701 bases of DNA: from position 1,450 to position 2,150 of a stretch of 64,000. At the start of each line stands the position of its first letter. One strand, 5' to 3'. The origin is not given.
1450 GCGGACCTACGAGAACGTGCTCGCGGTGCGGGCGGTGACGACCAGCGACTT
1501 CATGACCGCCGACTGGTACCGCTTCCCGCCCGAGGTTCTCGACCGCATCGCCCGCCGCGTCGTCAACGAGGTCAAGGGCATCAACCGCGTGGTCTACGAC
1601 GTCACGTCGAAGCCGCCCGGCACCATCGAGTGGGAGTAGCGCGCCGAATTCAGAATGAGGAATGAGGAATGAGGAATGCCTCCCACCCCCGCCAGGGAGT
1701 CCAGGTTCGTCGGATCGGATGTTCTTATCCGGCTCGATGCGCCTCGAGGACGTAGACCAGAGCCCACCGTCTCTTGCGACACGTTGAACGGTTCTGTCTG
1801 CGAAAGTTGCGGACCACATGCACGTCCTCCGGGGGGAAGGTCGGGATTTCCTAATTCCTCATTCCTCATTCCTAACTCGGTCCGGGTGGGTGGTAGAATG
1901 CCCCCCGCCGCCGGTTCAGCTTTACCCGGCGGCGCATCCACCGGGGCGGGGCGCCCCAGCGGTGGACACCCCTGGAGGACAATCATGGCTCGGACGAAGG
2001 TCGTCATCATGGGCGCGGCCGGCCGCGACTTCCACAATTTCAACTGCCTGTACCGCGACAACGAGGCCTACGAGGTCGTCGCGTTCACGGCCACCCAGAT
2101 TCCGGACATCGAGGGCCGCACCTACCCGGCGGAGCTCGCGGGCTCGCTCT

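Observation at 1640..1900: Second, smaller copy of the same element grammar in the guaA / COG2403-gene spacer, ending in a TGnTAGAAT promoter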

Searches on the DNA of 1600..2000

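Call 39: search_rna_families(source=window, start=1600, end=2000, threshold=evalue, max_evalue=10, show_alignments=2)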
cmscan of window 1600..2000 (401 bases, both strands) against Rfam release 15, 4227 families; matches with E-value up to 10: 3.
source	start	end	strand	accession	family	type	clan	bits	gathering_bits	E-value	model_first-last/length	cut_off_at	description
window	1888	1977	+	RF02680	PreQ1-III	Cis-reg; riboswitch;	-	16.2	63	0.77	1-102/102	no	PreQ1-III (pre queuosine) riboswitch aptamer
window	1896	1931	+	RF02936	Chloroflexus-1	Gene; sRNA;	-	10.4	181.5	2.9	60-95/171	no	Chloroflexus-1 RNA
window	1909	1934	-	RF00065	snoR9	Gene; snRNA; snoRNA; CD-box;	CL00132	9.9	90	8.7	16-41/128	no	Small nucleolar RNA snoR9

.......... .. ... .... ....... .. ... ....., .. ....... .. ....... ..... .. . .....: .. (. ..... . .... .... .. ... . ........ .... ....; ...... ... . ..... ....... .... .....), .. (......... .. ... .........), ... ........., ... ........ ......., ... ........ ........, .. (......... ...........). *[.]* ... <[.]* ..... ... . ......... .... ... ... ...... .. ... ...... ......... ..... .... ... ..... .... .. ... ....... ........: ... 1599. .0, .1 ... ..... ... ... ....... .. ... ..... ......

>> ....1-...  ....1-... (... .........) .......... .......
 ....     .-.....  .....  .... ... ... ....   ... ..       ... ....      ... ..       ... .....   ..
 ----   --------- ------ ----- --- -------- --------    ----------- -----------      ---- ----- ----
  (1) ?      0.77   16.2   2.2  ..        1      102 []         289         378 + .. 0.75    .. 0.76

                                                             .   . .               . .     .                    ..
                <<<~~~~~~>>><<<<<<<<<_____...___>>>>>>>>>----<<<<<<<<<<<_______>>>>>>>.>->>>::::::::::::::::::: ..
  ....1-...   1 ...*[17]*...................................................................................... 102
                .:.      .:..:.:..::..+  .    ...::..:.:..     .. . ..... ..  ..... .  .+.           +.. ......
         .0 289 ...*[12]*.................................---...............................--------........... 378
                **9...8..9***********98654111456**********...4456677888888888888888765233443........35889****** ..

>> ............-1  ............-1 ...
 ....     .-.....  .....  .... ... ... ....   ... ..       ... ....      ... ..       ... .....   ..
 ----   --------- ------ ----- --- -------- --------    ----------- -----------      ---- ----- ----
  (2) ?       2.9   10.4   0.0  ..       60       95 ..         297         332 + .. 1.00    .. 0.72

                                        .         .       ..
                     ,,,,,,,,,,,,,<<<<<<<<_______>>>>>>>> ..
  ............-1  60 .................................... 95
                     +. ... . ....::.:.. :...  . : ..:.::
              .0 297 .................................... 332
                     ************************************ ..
